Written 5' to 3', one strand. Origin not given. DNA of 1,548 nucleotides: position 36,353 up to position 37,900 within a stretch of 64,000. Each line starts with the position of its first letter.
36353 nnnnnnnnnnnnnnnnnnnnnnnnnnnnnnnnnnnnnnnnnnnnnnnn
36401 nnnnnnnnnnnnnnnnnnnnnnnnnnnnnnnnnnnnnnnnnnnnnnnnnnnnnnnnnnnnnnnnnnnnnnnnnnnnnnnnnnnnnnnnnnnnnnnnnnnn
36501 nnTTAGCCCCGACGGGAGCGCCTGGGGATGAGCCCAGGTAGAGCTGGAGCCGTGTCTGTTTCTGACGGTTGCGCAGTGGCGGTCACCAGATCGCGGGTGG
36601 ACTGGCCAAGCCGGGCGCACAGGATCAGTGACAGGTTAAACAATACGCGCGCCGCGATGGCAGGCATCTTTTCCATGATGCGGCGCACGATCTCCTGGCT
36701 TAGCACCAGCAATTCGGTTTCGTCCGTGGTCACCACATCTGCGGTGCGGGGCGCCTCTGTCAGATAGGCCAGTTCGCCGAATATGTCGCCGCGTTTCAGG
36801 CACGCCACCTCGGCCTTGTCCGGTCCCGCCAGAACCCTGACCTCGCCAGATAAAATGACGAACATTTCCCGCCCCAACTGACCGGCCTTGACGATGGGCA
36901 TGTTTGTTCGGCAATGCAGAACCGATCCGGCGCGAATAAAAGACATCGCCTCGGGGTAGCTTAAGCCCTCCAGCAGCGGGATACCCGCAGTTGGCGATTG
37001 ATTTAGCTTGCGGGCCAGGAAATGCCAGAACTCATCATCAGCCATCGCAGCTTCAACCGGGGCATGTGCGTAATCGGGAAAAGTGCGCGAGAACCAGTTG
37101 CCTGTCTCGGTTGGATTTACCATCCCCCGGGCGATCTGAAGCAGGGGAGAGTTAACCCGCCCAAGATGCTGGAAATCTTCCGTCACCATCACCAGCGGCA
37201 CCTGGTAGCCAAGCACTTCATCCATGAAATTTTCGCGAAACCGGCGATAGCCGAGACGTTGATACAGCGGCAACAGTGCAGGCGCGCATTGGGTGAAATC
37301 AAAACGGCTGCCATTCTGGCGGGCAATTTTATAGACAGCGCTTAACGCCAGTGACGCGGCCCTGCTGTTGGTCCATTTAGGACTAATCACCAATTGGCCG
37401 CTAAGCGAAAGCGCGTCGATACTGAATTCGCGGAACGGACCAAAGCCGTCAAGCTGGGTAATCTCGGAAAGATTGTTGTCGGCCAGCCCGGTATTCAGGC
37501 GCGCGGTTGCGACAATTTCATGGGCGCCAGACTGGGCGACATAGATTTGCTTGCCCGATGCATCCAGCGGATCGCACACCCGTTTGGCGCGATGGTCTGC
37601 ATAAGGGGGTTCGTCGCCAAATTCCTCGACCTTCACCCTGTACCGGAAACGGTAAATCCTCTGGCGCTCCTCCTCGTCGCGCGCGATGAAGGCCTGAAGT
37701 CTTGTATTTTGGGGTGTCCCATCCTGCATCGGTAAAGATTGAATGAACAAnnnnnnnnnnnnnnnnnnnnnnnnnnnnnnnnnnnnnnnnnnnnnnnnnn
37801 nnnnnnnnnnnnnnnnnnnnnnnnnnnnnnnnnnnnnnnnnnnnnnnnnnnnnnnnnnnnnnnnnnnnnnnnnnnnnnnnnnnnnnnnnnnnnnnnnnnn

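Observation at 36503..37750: OlsB-like N-acyltransferase fused to a cyclic-nucleotide-binding domain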

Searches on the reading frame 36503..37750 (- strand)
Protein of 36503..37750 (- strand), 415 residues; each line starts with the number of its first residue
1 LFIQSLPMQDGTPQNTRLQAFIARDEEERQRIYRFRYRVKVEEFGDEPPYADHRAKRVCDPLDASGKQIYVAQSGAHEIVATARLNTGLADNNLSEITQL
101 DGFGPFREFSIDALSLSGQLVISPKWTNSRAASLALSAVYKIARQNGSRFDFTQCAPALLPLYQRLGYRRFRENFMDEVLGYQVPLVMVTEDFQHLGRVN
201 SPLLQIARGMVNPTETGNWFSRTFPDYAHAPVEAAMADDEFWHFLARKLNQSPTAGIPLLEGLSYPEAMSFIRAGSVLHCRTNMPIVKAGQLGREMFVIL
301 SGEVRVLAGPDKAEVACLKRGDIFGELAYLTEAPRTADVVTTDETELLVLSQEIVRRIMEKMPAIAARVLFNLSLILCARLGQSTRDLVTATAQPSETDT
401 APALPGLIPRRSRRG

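Call 3: search_protein_families(library=pfam, proteins=[window:36503-37750:-], max_evalue=1)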
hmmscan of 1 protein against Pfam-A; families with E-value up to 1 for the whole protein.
window:36503-37750:- (415 aa): 4 families
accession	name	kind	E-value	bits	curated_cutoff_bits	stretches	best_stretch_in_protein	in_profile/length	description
PF00027.35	cNMP_binding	-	1.4e-17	63.9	27.5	1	281-361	5-88/89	Cyclic nucleotide-binding domain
PF13444.12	Acetyltransf_5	-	0.00026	22.1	22.4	1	35-135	1-100/102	Acetyltransferase (GNAT) domain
PF21926.2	FeeM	-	0.0024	18.1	27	1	51-184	17-152/158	N-acyl amino acid synthase FeeM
PF13508.13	Acetyltransf_7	-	0.18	12.7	27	1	68-169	4-83/84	Acetyltransferase (GNAT) domain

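Call 4: search_protein_families(library=ncbifam, proteins=[window:36503-37750:-], max_evalue=1)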
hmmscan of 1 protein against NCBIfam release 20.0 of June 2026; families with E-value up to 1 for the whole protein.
window:36503-37750:- (415 aa): 7 families
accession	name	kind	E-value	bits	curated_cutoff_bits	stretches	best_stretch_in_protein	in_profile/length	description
TIGR03896.1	cyc_nuc_ocin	subfamily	1.1e-08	34.8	161.05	1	273-380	159-269/317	bacteriocin-type transport-associated protein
NF008732.0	PRK11753.1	equivalog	1.8e-07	30.8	266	1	271-387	19-135/214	cAMP-activated global transcriptional regulator CRP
NF058543.1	ActPatMycb56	equivalog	5.8e-06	25.4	460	1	285-370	29-115/317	acetyltransferase Pat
NF006901.0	PRK09392.1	equivalog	6.1e-05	22.5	211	1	258-374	13-131/236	transcriptional activator FtrB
NF052554.1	OrAlActfOlsBRHOCB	equivalog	0.00044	20.1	350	1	16-73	6-63/256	L-ornithine N(alpha)-acyltransferase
TIGR03694.1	exosort_acyl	subfamily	0.039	13.4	111.95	1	16-85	6-74/241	PEP-CTERM/exosortase system-associated acyltransferase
NF052555.1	OrAlActfOlsBBRUA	equivalog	0.11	12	320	1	18-114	23-118/278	l-ornithine N(alpha)-acyltransferase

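Call 5: find_homologous_proteins(query=window:36503-37750:-, max_evalue=0.001)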
Query window:36503-37750:- (415 aa): 113 proteins with E <= 0.001 among 8000 candidates.
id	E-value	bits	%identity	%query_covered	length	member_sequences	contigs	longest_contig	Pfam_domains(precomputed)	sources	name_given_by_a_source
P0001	1.5e-254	862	95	98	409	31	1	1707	PF00027.36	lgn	-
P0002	2.5e-239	812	88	98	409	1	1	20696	PF00027.36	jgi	jgi:hypothetical protein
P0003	3.4e-239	811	88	98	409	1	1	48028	PF00027.36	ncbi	-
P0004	7.5e-236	800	87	98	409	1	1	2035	PF00027.36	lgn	-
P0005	1.5e-232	790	86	98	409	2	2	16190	PF00027.36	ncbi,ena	-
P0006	2.9e-218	742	81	97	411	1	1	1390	PF00027.36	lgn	-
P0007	1.2e-217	740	80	98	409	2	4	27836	PF00027.36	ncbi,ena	-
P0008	4.1e-216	735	82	94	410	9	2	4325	PF00027.36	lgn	-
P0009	6.8e-211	718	80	98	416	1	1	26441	PF00027.36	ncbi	ncbi:MAG: cyclic nucleotide-binding domain-containing protein [Alphaproteobacteria bacterium]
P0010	2.1e-210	717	80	97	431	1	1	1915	PF00027.36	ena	-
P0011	1.6e-209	714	78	98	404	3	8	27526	PF00027.36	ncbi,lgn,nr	ncbi:MAG TPA: cyclic nucleotide-binding domain-containing protein [Alphaproteobacteria bacterium]|nr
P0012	2.3e-206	703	78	98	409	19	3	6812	PF00027.36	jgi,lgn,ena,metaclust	metaclust:\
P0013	1.1e-204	698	79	94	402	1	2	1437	PF00027.36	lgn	-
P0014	7.3e-204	695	76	98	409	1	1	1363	PF00027.36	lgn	-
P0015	4.0e-201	686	76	97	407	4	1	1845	PF21926.3,PF00027.36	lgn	-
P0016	4.3e-201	686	81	92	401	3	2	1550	PF00027.36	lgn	-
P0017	8.0e-186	636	75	93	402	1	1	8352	PF00027.36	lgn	-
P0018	1.8e-185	635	73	96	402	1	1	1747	PF00027.36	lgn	-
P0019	7.9e-183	626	73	93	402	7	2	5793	PF00027.36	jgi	jgi:hypothetical protein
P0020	3.6e-173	594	68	94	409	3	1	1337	PF00027.36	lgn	-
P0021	1.4e-165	569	67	92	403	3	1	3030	PF00027.36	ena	-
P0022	9.6e-146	504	60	90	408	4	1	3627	PF00027.36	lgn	-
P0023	5.6e-145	501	58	94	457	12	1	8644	PF00027.36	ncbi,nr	ncbi:MAG TPA: hypothetical protein DCZ07_05675 [Alphaproteobacteria bacterium]|nr:hypothetical prote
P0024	1.3e-144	500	58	93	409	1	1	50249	PF00027.36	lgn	-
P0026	1.3e-102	362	47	92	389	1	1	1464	PF00027.36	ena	-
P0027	2.4e-96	341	46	90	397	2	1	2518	PF00027.36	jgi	jgi:CRP-like cAMP-binding protein/GNAT superfamily N-acetyltransferase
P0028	2.1e-93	331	44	95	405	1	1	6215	PF00027.36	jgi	jgi:GNAT superfamily N-acetyltransferase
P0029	3.3e-93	331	45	92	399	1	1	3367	PF00027.36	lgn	-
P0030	3.3e-93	331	46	89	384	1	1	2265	PF00027.36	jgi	jgi:hypothetical protein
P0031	4.4e-93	330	46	89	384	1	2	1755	PF00027.36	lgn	-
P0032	6.6e-93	330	43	95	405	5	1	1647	PF00027.36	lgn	-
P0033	6.9e-93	330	42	92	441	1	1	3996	PF13444.13,PF00027.36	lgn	-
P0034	8.5e-93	329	46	90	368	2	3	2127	PF00027.36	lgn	-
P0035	3.1e-92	328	44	89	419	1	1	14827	PF13444.13,PF21926.3,PF00027.36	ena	-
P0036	5.6e-92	327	45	90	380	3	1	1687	PF13444.13,PF21926.3,PF00027.36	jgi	jgi:hypothetical protein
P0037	6.8e-91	323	43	94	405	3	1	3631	PF13444.13,PF21926.3,PF00027.36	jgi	jgi:GNAT superfamily N-acetyltransferase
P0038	1.4e-90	322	45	90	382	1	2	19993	PF00027.36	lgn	-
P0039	3.4e-90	321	42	93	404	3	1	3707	PF00027.36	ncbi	-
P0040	6.8e-90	320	41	89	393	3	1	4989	PF00027.36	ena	-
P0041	3.1e-89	318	43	90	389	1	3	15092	PF13444.13,PF21926.3,PF00027.36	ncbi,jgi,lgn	jgi:predicted GNAT family N-acyltransferase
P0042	4.8e-89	317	44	91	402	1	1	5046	PF00027.36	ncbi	-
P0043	5.1e-89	317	44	90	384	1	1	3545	PF00027.36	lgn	-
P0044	5.2e-89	317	42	91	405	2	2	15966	PF21926.3,PF00027.36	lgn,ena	-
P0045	5.4e-89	317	42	91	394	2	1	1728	PF13444.13,PF00027.36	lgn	-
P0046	8.2e-89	316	43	92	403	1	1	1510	PF13673.14,PF00027.36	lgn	-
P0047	9.0e-89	316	43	93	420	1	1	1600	PF13444.13,PF00027.36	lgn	-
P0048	1.9e-88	315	44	91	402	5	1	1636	PF00027.36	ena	-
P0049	4.1e-88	314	44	90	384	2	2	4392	PF00027.36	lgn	-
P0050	7.7e-88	313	42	90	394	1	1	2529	PF00027.36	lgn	-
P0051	1.0e-87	313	40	91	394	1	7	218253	PF00027.36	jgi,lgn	jgi:CRP-like cAMP-binding protein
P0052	5.2e-87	310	42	93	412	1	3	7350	PF00027.36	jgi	jgi:CRP-like cAMP-binding protein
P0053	1.1e-86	309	41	88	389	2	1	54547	PF13444.13,PF21926.3,PF00027.36,PF00583.32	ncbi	ncbi:MAG: GNAT family N-acetyltransferase [Gammaproteobacteria bacterium]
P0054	1.2e-86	309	44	90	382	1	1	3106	PF00027.36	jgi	jgi:hypothetical protein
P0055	3.4e-86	308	40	97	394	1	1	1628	PF00027.36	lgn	-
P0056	1.9e-85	305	42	91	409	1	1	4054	PF00027.36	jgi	-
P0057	2.3e-85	305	43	89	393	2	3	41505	PF00027.36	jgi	jgi:hypothetical protein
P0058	9.6e-85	303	41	93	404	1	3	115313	PF00027.36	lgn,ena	-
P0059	1.3e-84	303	42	91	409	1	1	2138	PF00027.36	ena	-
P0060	1.8e-84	302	41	91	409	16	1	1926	PF00027.36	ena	-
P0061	6.9e-84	300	41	89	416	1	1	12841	PF00027.36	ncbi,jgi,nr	ncbi:MAG: cyclic nucleotide-binding domain-containing protein [Alphaproteobacteria bacterium]|nr:cyc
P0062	7.0e-84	300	42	91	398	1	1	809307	PF00027.36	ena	-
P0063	1.5e-83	299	41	95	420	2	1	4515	PF13444.13,PF00027.36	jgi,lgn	-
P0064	1.7e-83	299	41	91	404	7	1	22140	PF00027.36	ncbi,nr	ncbi:MAG: cyclic nucleotide-binding domain-containing protein [Rhodospirillaceae bacterium]|nr:cycli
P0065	4.0e-83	298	41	91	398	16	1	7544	PF00027.36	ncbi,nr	ncbi:MAG: cyclic nucleotide-binding domain-containing protein [Rhodospirillaceae bacterium]|nr:cycli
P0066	2.5e-82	295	40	92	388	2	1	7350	PF00027.36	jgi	jgi:CRP-like cAMP-binding protein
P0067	8.5e-82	293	43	89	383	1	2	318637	PF00027.36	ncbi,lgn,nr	ncbi:MAG: cyclic nucleotide-binding domain-containing protein [Minwuia sp.]|nr:cyclic nucleotide-bin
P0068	2.2e-81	292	41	91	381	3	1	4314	PF00027.36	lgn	-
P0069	1.1e-80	290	41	92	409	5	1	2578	PF00027.36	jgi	-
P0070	7.7e-80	287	40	92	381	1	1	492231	PF00027.36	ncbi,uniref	ncbi:Crp/Fnr family transcriptional regulator [Minwuia sp.]|uniref:Crp/Fnr family transcriptional re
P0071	2.0e-79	285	41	89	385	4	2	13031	PF21926.3,PF00027.36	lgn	-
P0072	4.0e-79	284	42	87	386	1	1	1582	PF13444.13,PF21926.3,PF00027.36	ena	-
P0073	4.3e-79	284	41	93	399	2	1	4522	PF00027.36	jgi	-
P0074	1.3e-78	283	39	91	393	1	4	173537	PF13444.13,PF21926.3,PF00027.36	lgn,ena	-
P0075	2.0e-78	282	41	91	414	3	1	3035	PF00027.36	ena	-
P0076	3.7e-78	281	39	89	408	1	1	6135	PF00027.36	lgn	-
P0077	4.2e-78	281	41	89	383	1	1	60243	PF21926.3,PF00027.36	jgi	-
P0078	8.1e-78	280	38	94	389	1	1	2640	PF00027.36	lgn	-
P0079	2.0e-76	275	39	92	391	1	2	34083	PF13444.13,PF13508.14,PF21926.3,PF00027.36,PF13527.14,PF00583.32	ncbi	-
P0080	2.3e-76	275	40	91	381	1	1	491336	PF00027.36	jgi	jgi:hypothetical protein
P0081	3.0e-75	272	41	85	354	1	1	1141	PF00027.36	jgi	jgi:hypothetical protein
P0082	1.3e-74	270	41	87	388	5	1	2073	PF21926.3,PF00027.36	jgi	-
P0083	3.9e-73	265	40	89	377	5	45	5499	PF00027.36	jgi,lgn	jgi:hypothetical protein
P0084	1.0e-72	263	40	89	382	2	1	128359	PF00027.36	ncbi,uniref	ncbi:cyclic nucleotide-binding domain-containing protein [Desertibaculum subflavum]|uniref:cyclic nu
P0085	1.8e-72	262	41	92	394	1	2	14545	PF13444.13,PF21926.3,PF00027.36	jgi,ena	jgi:hypothetical protein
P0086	1.4e-71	260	40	89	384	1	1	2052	PF00027.36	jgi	jgi:hypothetical protein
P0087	1.8e-71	259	38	92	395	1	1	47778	PF13444.13,PF21926.3,PF00027.36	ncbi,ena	-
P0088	1.8e-71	259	40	82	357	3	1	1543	PF00027.36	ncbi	-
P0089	5.2e-71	258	37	91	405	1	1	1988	PF00027.36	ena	-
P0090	1.6e-70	256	45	70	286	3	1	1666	PF00027.36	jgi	jgi:hypothetical protein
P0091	4.7e-70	255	39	89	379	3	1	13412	PF00027.36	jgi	jgi:predicted GNAT family N-acyltransferase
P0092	1.1e-69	253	38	90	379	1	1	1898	PF21926.3,PF00027.36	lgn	-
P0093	1.0e-68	250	36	92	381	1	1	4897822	PF00027.36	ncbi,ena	-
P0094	1.2e-66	243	37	89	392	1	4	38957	PF21926.3,PF00027.36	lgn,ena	-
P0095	2.2e-66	242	33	89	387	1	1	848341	PF13444.13,PF21926.3,PF00027.36,PF13527.14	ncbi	ncbi:cyclic nucleotide-binding domain-containing protein [Rhodovibrionaceae bacterium A322]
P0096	1.7e-65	240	35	90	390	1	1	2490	PF13444.13,PF21926.3,PF00027.36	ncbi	-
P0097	1.9e-65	239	37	88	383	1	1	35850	PF13444.13,PF00027.36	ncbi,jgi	ncbi:MAG: cyclic nucleotide-binding domain-containing protein [Rhodospirillaceae bacterium]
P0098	6.4e-64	234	36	88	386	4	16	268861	PF00027.36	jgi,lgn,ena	-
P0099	4.5e-63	232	36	88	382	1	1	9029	PF00027.36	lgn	-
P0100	1.4e-62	230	35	90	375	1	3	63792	PF13444.13,PF21926.3,PF00027.36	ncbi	ncbi:putative GNAT family N-acetyltransferase [Candidatus Magnetomoraceae bacterium gMMP-15]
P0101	2.4e-57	213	35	89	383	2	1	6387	PF13444.13,PF21926.3,PF00027.36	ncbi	ncbi:MAG: CRP-like cAMP-binding protein [Candidatus Omnitrophota bacterium]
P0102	4.9e-53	199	33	89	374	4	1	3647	PF13444.13,PF21926.3,PF00027.36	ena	-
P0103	1.5e-35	141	29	87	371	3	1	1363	PF00027.36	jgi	-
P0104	2.4e-31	127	35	49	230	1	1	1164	PF13444.13,PF21926.3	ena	-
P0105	4.8e-25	106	47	32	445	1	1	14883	PF00990.27,PF00027.36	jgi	jgi:diguanylate cyclase (GGDEF)-like protein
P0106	9.7e-15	72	41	19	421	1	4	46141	PF00027.36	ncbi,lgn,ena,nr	ncbi:MAG: cyclic nucleotide-binding domain-containing protein [Proteobacteria bacterium]|nr:cyclic n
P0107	5.7e-7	47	26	32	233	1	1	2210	PF00027.36,PF14237.12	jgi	jgi:hypothetical protein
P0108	3.0e-6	44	25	32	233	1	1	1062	PF00027.36,PF14237.12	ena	-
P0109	9.0e-6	43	31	26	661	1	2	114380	PF00027.36,PF07690.22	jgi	jgi:CRP-like cAMP-binding protein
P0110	1.0e-5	43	26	33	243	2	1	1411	PF00027.36,PF14237.12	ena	-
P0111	1.2e-4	39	41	18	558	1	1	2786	PF05977.20,PF00027.36,PF07690.22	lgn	-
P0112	1.9e-4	39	38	20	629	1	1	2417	PF00282.26,PF00266.26,PF00027.36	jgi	jgi:aromatic-L-amino-acid decarboxylase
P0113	6.1e-4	37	35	24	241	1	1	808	PF13545.13,PF00027.36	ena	-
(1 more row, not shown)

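Call 8: search_solved_structures(query=A1, max_evalue=1, show_alignments=0)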
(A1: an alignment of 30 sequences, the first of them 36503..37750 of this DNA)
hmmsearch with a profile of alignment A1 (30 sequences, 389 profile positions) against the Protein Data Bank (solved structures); distinct sequences matched with E-value up to 1: 273 (the best 60 are shown).
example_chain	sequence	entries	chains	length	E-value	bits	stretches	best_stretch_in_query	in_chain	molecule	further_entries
9ya0_MA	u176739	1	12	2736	6.2e-54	186.6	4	244-348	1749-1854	PCR12, TGME49_219070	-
9p74_A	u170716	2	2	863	1.3e-51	179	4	245-347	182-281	cGMP-dependent protein kinase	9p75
4rz7_A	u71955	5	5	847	1.4e-51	178.9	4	245-347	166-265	cGMP-dependent protein kinase, putative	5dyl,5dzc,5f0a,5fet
5ezr_A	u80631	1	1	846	1.4e-51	178.9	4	245-347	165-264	cGMP-dependent protein kinase, putative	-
5dyk_A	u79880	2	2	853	2.6e-51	178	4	245-347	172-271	CGMP-dependent protein kinase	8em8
3shr_A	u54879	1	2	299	2e-35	125.7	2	244-357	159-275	cGMP-dependent protein kinase 1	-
4z07_A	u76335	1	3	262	2.6e-35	125.3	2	244-356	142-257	cGMP-dependent protein kinase 1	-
5kbf_A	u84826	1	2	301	2.8e-35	125.2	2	243-355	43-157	CAMP-dependent protein kinase regulatory subunit, putative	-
7ssb_A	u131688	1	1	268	4.6e-35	124.5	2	244-350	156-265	cGMP-dependent protein kinase 1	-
1ne4_A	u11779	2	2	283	2e-34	122.4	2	237-355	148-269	cAMP-dependent protein kinase type I-alpha regulatory chain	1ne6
1rgs_A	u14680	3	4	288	2.1e-34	122.3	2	237-355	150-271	CAMP DEPENDENT PROTEIN KINASE | cAMP-dependent protein kinase type I-alpha regulatory chain | cAMP-dependent protein kinase type I-alpha regulatory subunit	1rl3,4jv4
5jr7_B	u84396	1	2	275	2.5e-34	122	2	237-350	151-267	cAMP-dependent protein kinase type I-alpha regulatory subunit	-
7lv3_A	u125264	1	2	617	5.4e-34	120.9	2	244-357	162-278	Isoform Beta of cGMP-dependent protein kinase 1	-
4mx3_A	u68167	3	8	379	5.6e-34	120.9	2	237-355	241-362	cAMP-dependent protein kinase type I-alpha regulatory subunit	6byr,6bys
6no7_B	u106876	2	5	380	5.7e-34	120.9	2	237-355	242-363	cAMP-dependent protein kinase type I-alpha regulatory subunit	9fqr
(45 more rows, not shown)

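Call 16: predict_structure(alignment_id=A1)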
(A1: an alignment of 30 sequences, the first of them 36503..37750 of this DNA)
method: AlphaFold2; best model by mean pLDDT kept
length: 415 residues; sequences in the alignment: 30
mean_pLDDT: 87.0   pTM: 0.81
mean pLDDT of the five models: 87.0, 85.3, 83.2, 82.5, 82.3
residues with pLDDT >= 90: 243; 70-90: 127; 50-70: 30; < 50: 15
segments of 3 or more residues with pLDDT < 50: 1-11
pLDDT, mean of each block of 10 residues (from residue 1): 41 69 97 97 88 96 94 91 87 70 87 93 89 96 96 92 94 86 94 96 95 96 94 87 87 89 92 89 92 88 94 92 87 89 94 87 93 91 83 63 54 51
secondary structure, 60 per line:
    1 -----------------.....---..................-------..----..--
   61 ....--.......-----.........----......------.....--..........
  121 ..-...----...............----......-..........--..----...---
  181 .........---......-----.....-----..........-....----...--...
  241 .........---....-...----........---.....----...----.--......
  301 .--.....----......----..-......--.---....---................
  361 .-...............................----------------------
elements in order: E18-22 H26-43 H61-64 E67-73 E79-87 H92-97 H104-108 E114-122 H131-145 E150-155 H157-166 E175-177 E181-189 H193-198 H204-208 H214-223 H225-228 H238-249 H253-256 H265-272 E276-280 E285-287 E295-301 E304-308 E313-318 H326-331 E338-341 E345-351 H352-361 H363-393

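Call 22: find_related_loci(query=window:36503-37729:-, collection=genome_contigs, flank=8000)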
Query window:36503-37729:- (408 aa) in genome_contigs; peptide patterns used: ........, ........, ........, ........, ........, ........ (x = any residue, [..] = any of these).
85 stretches matched a pattern; 8 encode a relative of the query (tblastn E <= 1e-3); 8 distinct loci.
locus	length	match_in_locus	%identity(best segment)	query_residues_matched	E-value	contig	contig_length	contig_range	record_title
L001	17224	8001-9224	94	1-407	0e+0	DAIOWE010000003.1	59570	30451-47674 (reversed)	MAG TPA_asm: Pseudomonadota bacterium isolate CTOTU26806 NODE_6_length_59570_cov_13.070453, whole genome shotgun sequenc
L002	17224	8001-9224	88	1-407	0e+0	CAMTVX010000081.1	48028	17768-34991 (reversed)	MAG: uncultured Alphaproteobacteria bacterium isolate G04_MAG_00026 genome assembly, contig: G04_MAG_00026_000000000110,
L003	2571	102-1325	80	1-407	0e+0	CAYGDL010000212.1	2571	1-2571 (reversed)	MAG TPA_asm: uncultured Alphaproteobacteria bacterium isolate ERP113451_co1_277 genome assembly, contig: NODE_69385_leng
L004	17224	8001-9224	78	1-405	0e+0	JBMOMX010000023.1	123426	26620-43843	MAG: Pseudomonadota bacterium isolate Betzabe_MAG061 MAG061_23, whole genome shotgun sequence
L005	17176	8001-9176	82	1-392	0e+0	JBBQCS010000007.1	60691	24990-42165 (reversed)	MAG: Alphaproteobacteria bacterium isolate Co_metawrap_1221 Cmw_1221_k141_12668822_length_60691_cov_24.9421, whole genom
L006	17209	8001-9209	78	1-406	0e+0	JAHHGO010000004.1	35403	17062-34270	MAG: Alphaproteobacteria bacterium isolate D_bin4 NODE_4_length_35403_cov_5.014741, whole genome shotgun sequence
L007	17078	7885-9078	79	1-398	0e+0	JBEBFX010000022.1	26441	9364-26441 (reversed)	MAG: Alphaproteobacteria bacterium isolate ASF_7 NODE_739_length_26441_cov_3.310379, whole genome shotgun sequence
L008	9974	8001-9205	75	1-402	2e-172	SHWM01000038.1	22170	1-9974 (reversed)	MAG: Alphaproteobacteria bacterium isolate Baikal-deep-G66 BACOMB-C11097, whole genome shotgun sequence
